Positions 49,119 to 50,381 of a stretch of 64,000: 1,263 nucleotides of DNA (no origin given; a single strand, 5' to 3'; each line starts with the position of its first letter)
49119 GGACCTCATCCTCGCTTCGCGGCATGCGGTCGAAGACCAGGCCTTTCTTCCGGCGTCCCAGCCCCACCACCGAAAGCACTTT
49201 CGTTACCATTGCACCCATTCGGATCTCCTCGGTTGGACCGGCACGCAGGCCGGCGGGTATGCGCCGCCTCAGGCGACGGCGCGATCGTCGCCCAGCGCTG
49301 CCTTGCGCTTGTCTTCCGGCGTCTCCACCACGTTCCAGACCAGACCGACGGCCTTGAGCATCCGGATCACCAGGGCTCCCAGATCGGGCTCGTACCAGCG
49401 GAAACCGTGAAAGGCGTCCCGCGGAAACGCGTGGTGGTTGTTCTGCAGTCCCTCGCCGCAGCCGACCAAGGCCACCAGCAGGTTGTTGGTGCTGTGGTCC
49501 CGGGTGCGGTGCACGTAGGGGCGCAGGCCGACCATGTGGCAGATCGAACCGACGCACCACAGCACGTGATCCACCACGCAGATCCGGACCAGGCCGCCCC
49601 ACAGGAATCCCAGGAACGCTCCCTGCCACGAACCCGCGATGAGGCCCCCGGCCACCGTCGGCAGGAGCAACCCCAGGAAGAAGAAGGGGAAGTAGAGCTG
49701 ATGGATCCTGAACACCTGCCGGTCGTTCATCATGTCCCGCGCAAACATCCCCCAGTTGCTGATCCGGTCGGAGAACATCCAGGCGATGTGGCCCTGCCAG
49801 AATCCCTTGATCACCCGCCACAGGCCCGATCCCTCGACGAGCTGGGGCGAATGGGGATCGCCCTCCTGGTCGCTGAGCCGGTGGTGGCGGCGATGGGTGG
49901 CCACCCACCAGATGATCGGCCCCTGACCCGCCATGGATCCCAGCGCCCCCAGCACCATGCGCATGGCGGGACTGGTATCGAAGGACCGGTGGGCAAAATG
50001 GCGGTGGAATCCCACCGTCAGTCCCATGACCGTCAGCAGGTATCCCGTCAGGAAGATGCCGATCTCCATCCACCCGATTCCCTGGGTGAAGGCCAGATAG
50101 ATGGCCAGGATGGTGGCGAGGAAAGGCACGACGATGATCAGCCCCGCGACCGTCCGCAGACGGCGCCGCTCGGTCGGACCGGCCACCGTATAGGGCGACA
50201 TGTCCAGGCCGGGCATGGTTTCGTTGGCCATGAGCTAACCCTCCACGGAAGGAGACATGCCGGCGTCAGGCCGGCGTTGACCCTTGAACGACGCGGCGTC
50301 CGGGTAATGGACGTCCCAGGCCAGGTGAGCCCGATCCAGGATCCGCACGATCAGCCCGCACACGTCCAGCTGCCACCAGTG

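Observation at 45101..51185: Tightly coupled operon: 2 desaturases - ACP - fatty acyl-AMP ligase - tandem GNAT - sulfotransferase (candidate pathway for a modified or sulfated unsaturated acyl lipid)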

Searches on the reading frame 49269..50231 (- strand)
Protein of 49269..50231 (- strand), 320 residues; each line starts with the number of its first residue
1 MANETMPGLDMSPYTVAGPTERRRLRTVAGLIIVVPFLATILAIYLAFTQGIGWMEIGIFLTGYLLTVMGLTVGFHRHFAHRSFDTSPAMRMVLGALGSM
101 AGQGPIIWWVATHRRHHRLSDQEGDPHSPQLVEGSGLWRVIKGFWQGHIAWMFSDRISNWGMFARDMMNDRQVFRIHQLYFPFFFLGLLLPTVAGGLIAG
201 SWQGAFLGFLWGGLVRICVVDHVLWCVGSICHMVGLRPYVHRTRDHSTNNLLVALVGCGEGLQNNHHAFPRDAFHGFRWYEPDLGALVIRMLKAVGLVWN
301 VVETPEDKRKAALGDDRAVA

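Call 3: search_protein_families(library=pfam, proteins=[window:49269-50231:-], max_evalue=0.01)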
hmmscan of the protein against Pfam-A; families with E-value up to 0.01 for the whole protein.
window:49269-50231:- (320 aa): 1 family
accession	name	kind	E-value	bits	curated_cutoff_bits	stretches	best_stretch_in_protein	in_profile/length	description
PF00487.30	FA_desaturase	-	1.5e-17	64.7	29.7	1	60-275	10-229/253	Fatty acid desaturase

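Call 5: search_protein_families(library=ncbifam, proteins=[window:49269-50231:-], max_evalue=0.01)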
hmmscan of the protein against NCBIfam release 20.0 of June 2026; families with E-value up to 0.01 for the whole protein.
window:49269-50231:- (320 aa): 1 family
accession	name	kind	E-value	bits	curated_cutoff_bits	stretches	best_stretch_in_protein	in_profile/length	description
NF049918.1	DesA_fam_desat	equivalog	4.8e-26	91.8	400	1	54-298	8-237/385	DesA family fatty acid desaturase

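Call 34: search_solved_structures(query=window:49269-50231:-, max_evalue=0.01, show_alignments=1)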
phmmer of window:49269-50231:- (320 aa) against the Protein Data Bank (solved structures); distinct sequences matched with E-value up to 0.01: 2.
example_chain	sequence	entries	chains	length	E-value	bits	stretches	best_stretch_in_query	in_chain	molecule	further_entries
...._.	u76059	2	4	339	3.3e-23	85.4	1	52-300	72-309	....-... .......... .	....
4zyo_A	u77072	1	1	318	6.5e-23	84.5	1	54-300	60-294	Acyl-CoA desaturase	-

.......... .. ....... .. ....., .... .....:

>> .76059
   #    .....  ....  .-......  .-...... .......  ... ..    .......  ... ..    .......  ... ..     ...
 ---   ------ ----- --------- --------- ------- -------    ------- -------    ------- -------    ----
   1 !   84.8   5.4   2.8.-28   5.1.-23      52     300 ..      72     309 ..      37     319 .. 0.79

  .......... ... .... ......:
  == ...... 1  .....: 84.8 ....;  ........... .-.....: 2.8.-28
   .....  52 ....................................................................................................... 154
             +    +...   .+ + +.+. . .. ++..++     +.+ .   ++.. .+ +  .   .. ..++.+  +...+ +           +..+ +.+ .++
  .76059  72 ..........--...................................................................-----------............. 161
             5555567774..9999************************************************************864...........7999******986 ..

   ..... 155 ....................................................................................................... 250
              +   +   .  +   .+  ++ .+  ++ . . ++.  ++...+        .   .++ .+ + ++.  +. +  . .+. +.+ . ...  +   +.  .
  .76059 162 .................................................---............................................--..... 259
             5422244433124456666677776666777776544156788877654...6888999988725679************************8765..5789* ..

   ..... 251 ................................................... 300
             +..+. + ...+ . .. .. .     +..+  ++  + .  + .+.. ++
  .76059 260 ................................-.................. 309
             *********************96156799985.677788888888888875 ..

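Call 37: find_homologous_proteins(query=window:49269-50231:-, max_evalue=1e-20)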
Query window:49269-50231:- (320 aa): 4402 proteins with E <= 1e-20 among 8000 candidates; the best 120 are listed.
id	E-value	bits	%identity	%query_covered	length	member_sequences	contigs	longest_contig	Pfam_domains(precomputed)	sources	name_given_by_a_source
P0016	2.6e-214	729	97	100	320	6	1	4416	PF00487.31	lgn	-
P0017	1.0e-172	592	77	100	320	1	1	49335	PF00487.31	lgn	-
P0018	6.0e-159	547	74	96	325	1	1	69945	PF00487.31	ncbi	-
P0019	5.4e-156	537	71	98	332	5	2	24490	PF00487.31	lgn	-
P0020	7.1e-135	467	61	96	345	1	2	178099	PF00487.31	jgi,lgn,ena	-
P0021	2.4e-127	443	58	100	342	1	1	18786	PF00487.31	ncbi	-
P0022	8.0e-122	425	57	96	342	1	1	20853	PF00487.31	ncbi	-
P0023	1.1e-110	388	57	93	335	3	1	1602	PF00487.31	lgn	-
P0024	1.1e-109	385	55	97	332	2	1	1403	PF00487.31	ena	-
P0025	2.1e-109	384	55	96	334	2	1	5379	PF00487.31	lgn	-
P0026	7.0e-108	379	56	93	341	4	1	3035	PF00487.31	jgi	jgi:stearoyl-CoA desaturase (delta-9 desaturase)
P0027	8.5e-108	378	53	98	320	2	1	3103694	PF00487.31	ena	-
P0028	1.0e-107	378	55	95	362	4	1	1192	PF00487.31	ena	-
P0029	1.4e-107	378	56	93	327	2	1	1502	PF00487.31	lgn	-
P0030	5.1e-106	373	56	90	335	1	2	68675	PF00487.31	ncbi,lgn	-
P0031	8.1e-105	369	55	90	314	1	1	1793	PF00487.31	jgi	jgi:stearoyl-CoA desaturase (Delta-9 desaturase)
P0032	2.0e-103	364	56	90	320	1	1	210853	PF00487.31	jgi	jgi:stearoyl-CoA desaturase (delta-9 desaturase)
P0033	2.9e-103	364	56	89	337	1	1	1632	PF00487.31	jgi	jgi:stearoyl-CoA desaturase (delta-9 desaturase)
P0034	5.7e-103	363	55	91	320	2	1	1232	PF00487.31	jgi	-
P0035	3.5e-101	357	54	90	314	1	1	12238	PF00487.31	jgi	jgi:stearoyl-CoA desaturase (Delta-9 desaturase)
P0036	9.1e-101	355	55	88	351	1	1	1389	PF00487.31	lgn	-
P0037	1.8e-100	354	52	98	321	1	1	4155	PF00487.31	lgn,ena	-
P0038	4.0e-100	353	54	90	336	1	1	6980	PF00487.31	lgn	-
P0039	1.8e-99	351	52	95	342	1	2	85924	PF00487.31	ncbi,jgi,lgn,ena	ncbi:MAG TPA: fatty acid desaturase [Pyrinomonadaceae bacterium]|jgi:stearoyl-CoA desaturase (delta-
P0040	3.0e-99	350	54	91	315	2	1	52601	PF00487.31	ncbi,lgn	-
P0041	5.4e-99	350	53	93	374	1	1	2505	PF00487.31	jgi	jgi:stearoyl-CoA desaturase (Delta-9 desaturase)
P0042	7.0e-99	349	55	89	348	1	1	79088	PF00487.31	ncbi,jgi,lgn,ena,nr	ncbi:MAG TPA: acyl-CoA desaturase [Gemmataceae bacterium]|nr:acyl-CoA desaturase [Gemmataceae bacter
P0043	1.8e-98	348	53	89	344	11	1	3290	PF00487.31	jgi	jgi:stearoyl-CoA desaturase (Delta-9 desaturase)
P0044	2.0e-98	348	53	94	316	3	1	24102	PF00487.31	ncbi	-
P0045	3.4e-98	347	51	95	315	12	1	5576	PF00487.31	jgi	-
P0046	3.5e-98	347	53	93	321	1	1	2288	PF00487.31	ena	-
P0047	3.9e-98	347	51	98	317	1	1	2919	PF00487.31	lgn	-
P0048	5.8e-98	346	53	93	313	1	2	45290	PF00487.31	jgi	jgi:stearoyl-CoA desaturase (Delta-9 desaturase)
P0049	1.7e-97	345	52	93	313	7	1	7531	PF00487.31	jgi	jgi:stearoyl-CoA desaturase (delta-9 desaturase)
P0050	2.4e-97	344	55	88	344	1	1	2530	PF00487.31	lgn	-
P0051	3.5e-97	344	51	98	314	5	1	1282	PF00487.31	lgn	-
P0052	4.6e-97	343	49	100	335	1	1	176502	PF00487.31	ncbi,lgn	-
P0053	5.6e-97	343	54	90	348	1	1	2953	PF00487.31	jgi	jgi:stearoyl-CoA desaturase (delta-9 desaturase)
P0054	6.4e-97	343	51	98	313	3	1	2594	PF00487.31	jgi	-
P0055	9.9e-97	342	53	92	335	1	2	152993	PF00487.31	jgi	jgi:stearoyl-CoA desaturase (delta-9 desaturase)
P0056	1.4e-96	342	53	93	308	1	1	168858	PF00487.31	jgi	jgi:stearoyl-CoA desaturase (delta-9 desaturase)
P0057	2.0e-96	341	54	88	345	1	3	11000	PF00487.31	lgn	-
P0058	3.7e-96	340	52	90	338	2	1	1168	PF00487.31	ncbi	-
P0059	4.1e-96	340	51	93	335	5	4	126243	PF00487.31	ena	-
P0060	6.0e-96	340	54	91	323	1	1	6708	PF00487.31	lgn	-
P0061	8.3e-96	339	51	93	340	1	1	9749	PF00487.31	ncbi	-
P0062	9.3e-96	339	50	97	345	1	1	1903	PF00487.31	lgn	-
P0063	9.5e-96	339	52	88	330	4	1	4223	PF00487.31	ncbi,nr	ncbi:MAG TPA: fatty acid desaturase [Pyrinomonadaceae bacterium]|nr:fatty acid desaturase [Pyrinomon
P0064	2.5e-95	337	50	96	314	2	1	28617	PF00487.31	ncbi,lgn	-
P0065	2.6e-95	337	53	89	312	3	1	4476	PF00487.31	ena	-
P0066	2.9e-95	337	51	97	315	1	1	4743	PF00487.31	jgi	jgi:stearoyl-CoA desaturase (Delta-9 desaturase)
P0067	3.0e-95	337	52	93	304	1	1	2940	PF00487.31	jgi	jgi:stearoyl-CoA desaturase (delta-9 desaturase)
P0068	6.1e-95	336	50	97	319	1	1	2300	PF00487.31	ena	-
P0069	6.3e-95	336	52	91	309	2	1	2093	PF00487.31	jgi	jgi:stearoyl-CoA desaturase (delta-9 desaturase)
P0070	6.5e-95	336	53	90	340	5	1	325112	PF00487.31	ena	-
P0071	7.2e-95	336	52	91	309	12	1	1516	PF00487.31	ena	-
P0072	8.0e-95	336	49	94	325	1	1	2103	PF00487.31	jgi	-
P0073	1.2e-94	335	49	95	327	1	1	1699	PF00487.31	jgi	jgi:stearoyl-CoA desaturase (Delta-9 desaturase)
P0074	2.3e-94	334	49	97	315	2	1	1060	PF00487.31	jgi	jgi:stearoyl-CoA desaturase (delta-9 desaturase)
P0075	6.2e-94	333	52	93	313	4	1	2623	PF00487.31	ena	-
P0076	1.2e-93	332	52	91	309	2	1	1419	PF00487.31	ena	-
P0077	1.3e-93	332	52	90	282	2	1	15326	PF00487.31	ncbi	-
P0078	1.8e-93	331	76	58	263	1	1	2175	PF00487.31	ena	-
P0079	2.2e-93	331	52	89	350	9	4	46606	PF00487.31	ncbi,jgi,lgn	ncbi:MAG TPA: acyl-CoA desaturase [Gemmataceae bacterium]|jgi:stearoyl-CoA desaturase (delta-9 desat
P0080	2.4e-93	331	52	91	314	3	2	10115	PF00487.31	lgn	-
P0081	5.8e-93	330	52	89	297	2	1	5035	PF00487.31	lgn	-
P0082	6.7e-93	329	49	95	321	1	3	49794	PF00487.31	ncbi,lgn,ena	-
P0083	7.7e-93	329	53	88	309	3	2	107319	PF00487.31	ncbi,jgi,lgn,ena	-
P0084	1.4e-92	328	50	93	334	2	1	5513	PF00487.31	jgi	jgi:stearoyl-CoA desaturase (delta-9 desaturase)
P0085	1.5e-92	328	50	82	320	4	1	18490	PF00487.31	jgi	-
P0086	1.9e-92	328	51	93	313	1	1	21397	PF00487.31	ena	-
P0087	2.0e-92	328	54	85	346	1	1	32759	PF00487.31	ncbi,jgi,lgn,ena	-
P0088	2.7e-92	328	51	91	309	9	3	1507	PF00487.31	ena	-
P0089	4.1e-92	327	48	99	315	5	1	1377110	PF00487.31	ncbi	-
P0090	4.5e-92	327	49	93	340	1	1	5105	PF00487.31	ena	-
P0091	5.0e-92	327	47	98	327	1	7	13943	PF00487.31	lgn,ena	-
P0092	5.7e-92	326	49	93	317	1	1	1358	PF00487.31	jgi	jgi:stearoyl-CoA desaturase (delta-9 desaturase)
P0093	6.0e-92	326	51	94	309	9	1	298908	PF00487.31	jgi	jgi:stearoyl-CoA desaturase (delta-9 desaturase)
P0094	6.6e-92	326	53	87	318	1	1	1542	PF00487.31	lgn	-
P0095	7.8e-92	326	49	94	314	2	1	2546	PF00487.31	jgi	jgi:stearoyl-CoA desaturase (delta-9 desaturase)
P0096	8.0e-92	326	52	90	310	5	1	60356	PF00487.31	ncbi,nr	ncbi:MAG: acyl-CoA desaturase [Gammaproteobacteria bacterium]|nr:acyl-CoA desaturase [Gammaproteobac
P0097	8.7e-92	326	52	91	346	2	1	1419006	PF00487.31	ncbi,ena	-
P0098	1.1e-91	326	51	89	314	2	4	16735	PF00487.31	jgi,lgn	jgi:stearoyl-CoA desaturase (delta-9 desaturase)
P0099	1.5e-91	325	49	95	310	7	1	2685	PF00487.31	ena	-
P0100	1.9e-91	325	52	88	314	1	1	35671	PF00487.31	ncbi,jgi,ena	-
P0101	2.3e-91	324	51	91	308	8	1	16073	PF00487.31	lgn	-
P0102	2.5e-91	324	51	91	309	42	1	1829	PF00487.31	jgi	jgi:stearoyl-CoA desaturase (delta-9 desaturase)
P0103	3.2e-91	324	52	91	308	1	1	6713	PF00487.31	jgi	jgi:stearoyl-CoA desaturase (Delta-9 desaturase)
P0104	3.3e-91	324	50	95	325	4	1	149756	PF00487.31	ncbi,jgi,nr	ncbi:MAG TPA: acyl-CoA desaturase [Pirellulales bacterium]|jgi:stearoyl-CoA desaturase (delta-9 desa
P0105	3.5e-91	324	52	90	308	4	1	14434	PF00487.31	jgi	jgi:stearoyl-CoA desaturase (Delta-9 desaturase)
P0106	3.9e-91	324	49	98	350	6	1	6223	PF00487.31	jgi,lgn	-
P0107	4.1e-91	324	53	91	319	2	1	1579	PF00487.31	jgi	-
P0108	4.4e-91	324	51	89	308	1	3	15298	PF00487.31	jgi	jgi:stearoyl-CoA desaturase (delta-9 desaturase)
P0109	4.4e-91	323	51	93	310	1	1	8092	PF00487.31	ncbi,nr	ncbi:MAG: acyl-CoA desaturase [Gammaproteobacteria bacterium]|nr:acyl-CoA desaturase [Gammaproteobac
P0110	5.0e-91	323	51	90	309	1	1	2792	PF00487.31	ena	-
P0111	6.6e-91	323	50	91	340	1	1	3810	PF00487.31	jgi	jgi:stearoyl-CoA desaturase (delta-9 desaturase)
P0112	7.4e-91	323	51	89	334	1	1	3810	PF00487.31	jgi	jgi:stearoyl-CoA desaturase (delta-9 desaturase)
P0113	8.2e-91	323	51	94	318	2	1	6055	PF00487.31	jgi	jgi:stearoyl-CoA desaturase (Delta-9 desaturase)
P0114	1.2e-90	322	52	91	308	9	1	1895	PF00487.31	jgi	jgi:stearoyl-CoA desaturase (delta-9 desaturase)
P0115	1.2e-90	322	51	91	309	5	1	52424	PF00487.31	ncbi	-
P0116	1.2e-90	322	51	91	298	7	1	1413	PF00487.31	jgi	jgi:stearoyl-CoA desaturase (delta-9 desaturase)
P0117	1.3e-90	322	50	91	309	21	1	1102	PF00487.31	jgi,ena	-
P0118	1.6e-90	322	50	91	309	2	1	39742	PF00487.31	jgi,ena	-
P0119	1.9e-90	321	48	95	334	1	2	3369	PF00487.31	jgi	jgi:stearoyl-CoA desaturase (Delta-9 desaturase)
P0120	1.9e-90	321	52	88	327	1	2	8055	PF00487.31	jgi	jgi:stearoyl-CoA desaturase (delta-9 desaturase)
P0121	2.3e-90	321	51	91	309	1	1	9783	PF00487.31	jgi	jgi:stearoyl-CoA desaturase (Delta-9 desaturase)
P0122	3.1e-90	321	51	93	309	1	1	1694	PF00487.31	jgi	jgi:stearoyl-CoA desaturase (Delta-9 desaturase)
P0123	3.3e-90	321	49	92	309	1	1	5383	PF00487.31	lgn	-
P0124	3.6e-90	321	51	92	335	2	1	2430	PF00487.31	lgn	-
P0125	4.0e-90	320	50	91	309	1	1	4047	PF00487.31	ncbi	-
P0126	4.0e-90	320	48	95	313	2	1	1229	PF00487.31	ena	-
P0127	5.9e-90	320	51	91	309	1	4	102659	PF00487.31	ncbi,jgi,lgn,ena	-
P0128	6.2e-90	320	49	93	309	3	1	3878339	PF00487.31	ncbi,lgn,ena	-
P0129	7.4e-90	319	50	91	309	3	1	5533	PF00487.31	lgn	-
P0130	1.2e-89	319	47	92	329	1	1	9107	PF00487.31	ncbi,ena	-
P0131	1.4e-89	319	50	94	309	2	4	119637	PF00487.31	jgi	jgi:stearoyl-CoA desaturase (delta-9 desaturase)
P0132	2.0e-89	318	47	96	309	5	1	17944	PF00487.31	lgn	-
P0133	2.0e-89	318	48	96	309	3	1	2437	PF00487.31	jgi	jgi:stearoyl-CoA desaturase (Delta-9 desaturase)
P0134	2.1e-89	318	47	94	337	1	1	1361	PF00487.31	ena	-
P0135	2.1e-89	318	49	92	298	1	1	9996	PF00487.31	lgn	-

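Call 38: find_encoding_contigs(protein=P0020, flank=7000, max_places=1)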
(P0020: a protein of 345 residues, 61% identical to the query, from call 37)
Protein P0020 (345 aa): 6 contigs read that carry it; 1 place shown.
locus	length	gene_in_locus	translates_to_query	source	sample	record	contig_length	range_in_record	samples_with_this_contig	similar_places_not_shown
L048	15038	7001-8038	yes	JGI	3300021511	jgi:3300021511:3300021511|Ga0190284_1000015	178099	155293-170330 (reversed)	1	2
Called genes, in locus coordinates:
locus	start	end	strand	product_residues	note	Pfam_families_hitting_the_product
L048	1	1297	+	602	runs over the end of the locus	PF13188:PAS_8 (faint), PF08447:PAS_3, PF00989:PAS, PF08448:PAS_4, PF13426:PAS_9, PF08447:PAS_3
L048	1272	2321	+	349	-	PF08447:PAS_3 (weak), PF07536:HWE_HK, PF07568:HisKA_2, PF13581:HATPase_c_2 (weak), PF02518:HATPase_c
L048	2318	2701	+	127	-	PF00072:Response_reg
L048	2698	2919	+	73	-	-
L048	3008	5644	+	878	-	-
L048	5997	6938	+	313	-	PF00487:FA_desaturase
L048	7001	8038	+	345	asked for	PF00487:FA_desaturase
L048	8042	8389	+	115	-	PF00550:PP-binding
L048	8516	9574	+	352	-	PF00583:Acetyltransf_1 (faint)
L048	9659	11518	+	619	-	PF00501:AMP-binding, PF23024:AMP-dom_DIP2-like (faint), PF24919:Mug62 (weak)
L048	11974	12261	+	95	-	-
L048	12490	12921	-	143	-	-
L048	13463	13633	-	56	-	-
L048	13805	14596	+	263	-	PF00106:adh_short, PF08659:KR, PF13561:adh_short_C2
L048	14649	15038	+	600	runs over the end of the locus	PF01081:Aldolase, PF00294:PfkB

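Call 39: find_encoding_contigs(protein=P0021, flank=7000, max_places=1)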
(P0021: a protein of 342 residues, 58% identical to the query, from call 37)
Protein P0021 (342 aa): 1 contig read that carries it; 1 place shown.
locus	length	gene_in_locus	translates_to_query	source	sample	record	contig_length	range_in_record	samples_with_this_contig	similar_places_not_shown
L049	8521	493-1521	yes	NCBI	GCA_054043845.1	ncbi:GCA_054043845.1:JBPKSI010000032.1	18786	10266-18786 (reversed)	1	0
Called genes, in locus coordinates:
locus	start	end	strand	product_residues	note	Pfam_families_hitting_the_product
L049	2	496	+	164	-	?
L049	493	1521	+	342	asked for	PF00487:FA_desaturase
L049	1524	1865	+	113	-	PF00550:PP-binding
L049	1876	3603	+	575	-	PF00501:AMP-binding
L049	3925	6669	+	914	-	PF05922:Inhibitor_I9 (faint), PF00082:Peptidase_S8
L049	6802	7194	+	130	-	PF01648:ACPS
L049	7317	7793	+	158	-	PF00583:Acetyltransf_1, PF13508:Acetyltransf_7 (weak)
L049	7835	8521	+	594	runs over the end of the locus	PF01321:Creatinase_N, PF16189:Creatinase_N_2, PF00557:Peptidase_M24, PF16188:Peptidase_M24_C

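Call 40: find_encoding_contigs(protein=P0027, flank=7000, max_places=1)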
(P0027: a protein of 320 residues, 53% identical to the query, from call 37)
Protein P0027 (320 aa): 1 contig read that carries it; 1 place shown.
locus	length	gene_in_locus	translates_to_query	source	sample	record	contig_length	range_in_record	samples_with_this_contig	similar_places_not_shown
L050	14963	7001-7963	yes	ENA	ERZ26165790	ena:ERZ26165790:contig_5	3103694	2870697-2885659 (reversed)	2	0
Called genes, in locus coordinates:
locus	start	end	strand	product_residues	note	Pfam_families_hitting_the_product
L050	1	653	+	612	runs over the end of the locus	PF04542:Sigma70_r2, PF04545:Sigma70_r4, PF08281:Sigma70_r4_2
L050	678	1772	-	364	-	PF07963:N_methyl (weak), PF07596:SBP_bac_10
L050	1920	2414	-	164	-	-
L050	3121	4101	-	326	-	PF00487:FA_desaturase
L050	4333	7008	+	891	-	PF00501:AMP-binding, PF23024:AMP-dom_DIP2-like, PF00487:FA_desaturase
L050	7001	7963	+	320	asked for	PF00487:FA_desaturase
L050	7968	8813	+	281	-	PF00106:adh_short, PF01370:Epimerase, PF08659:KR, PF13561:adh_short_C2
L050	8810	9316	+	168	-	PF04140:ICMT (faint), PF04191:PEMT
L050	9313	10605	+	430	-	PF03033:Glyco_transf_28, PF06722:EryCIII-like_C, PF00201:UDPGT (weak), PF04101:Glyco_tran_28_C (weak)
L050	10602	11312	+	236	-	PF00005:ABC_tran, PF13304:AAA_21 (faint)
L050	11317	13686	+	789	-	PF12704:MacB_PCD, PF02687:FtsX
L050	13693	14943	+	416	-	PF25989:YknX_C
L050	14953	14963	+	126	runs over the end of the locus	PF00550:PP-binding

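Call 43: search_dna_similar(query=window:49269-50231:-, collection=plasmids, mode=protein, max_rows=40, rows=spread)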
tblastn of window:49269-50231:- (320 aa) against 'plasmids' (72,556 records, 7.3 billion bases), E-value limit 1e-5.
Records with a match: 184; places in all: 218; records where one place covers at least 80% of the query: 163.
Best place of each record, by identity: <60% 184.
By first word of the organism name: Ralstonia 116; Acinetobacter 16; Burkholderia 10; Streptomyces 7; Vibrio 5; Salinivibrio 4; Nostoc 2; Photobacterium 2; Variovorax 2; Leptospira 2; and 18 more.
By predicted mobility (MOB-suite, as given by PLSDB): mobilizable 110; non-mobilizable 63; conjugative 11.
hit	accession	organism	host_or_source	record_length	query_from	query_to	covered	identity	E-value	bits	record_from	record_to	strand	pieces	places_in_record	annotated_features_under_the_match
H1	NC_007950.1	Polaromonas sp. JS666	-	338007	33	314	88%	47.5%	6e-65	228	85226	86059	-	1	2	acyl-CoA desaturase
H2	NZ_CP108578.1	Streptomyces goshikiensis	-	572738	26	314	90%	43.0%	6e-58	208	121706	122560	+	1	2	acyl-CoA desaturase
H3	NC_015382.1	Burkholderia gladioli BSR3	-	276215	23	309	90%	43.1%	3e-58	209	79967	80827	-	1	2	acyl-CoA desaturase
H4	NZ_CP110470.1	Rhodococcus opacus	cell culture,Soil contaminated by oil ...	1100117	31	316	89%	42.8%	1e-60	216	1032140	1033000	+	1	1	record has no annotation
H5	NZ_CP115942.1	Ralstonia syzygii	Musa sp.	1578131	31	320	91%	38.3%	7e-54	196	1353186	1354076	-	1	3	none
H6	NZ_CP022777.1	Ralstonia solanacearum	Solanum tuberosum,single cell,Potato ...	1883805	31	296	83%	40.0%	9e-54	196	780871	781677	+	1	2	none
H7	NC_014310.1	Ralstonia solanacearum PSI07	-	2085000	31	296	83%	40.0%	9e-54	196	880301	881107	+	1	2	none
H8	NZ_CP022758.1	Ralstonia solanacearum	Solanum tuberosum,single cell,Potato ...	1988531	31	296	83%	40.0%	4e-43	201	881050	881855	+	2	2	none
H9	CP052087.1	Ralstonia solanacearum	tomato,cell culture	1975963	31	296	83%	39.6%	2e-43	166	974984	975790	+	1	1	acyl-CoA desaturase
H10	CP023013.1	Ralstonia solanacearum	Solanum tuberosum,single cell,Potato ...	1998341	31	296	83%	39.6%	2e-43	166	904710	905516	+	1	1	acyl-CoA desaturase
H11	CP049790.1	Ralstonia solanacearum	whole organism,isolated from the ...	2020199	31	296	83%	39.6%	2e-43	166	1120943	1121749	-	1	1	acyl-CoA desaturase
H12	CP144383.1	Ralstonia solanacearum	tobacco,whole organism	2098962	31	296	83%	39.6%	2e-43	166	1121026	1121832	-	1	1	desC: fatty acid desaturase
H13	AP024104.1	Ralstonia solanacearum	-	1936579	31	296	83%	39.6%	2e-43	166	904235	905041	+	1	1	fatty acid desaturase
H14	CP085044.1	Ralstonia solanacearum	sunflower,cell culture,stem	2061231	31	296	83%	39.6%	2e-43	166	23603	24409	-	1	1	fatty acid desaturase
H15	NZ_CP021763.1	Ralstonia pseudosolanacearum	Solanum lycopersicum,Tomato with ...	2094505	31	296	83%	39.6%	2e-43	166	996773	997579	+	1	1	none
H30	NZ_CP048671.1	Acinetobacter sp. YH12138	Pig,feces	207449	1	312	98%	27.1%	1e-36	146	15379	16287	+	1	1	acyl-CoA desaturase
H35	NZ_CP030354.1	Novosphingobium sp. P6W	cell culture,podzolic fallow soil ...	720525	52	317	83%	27.7%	1e-11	73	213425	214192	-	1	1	acyl-CoA desaturase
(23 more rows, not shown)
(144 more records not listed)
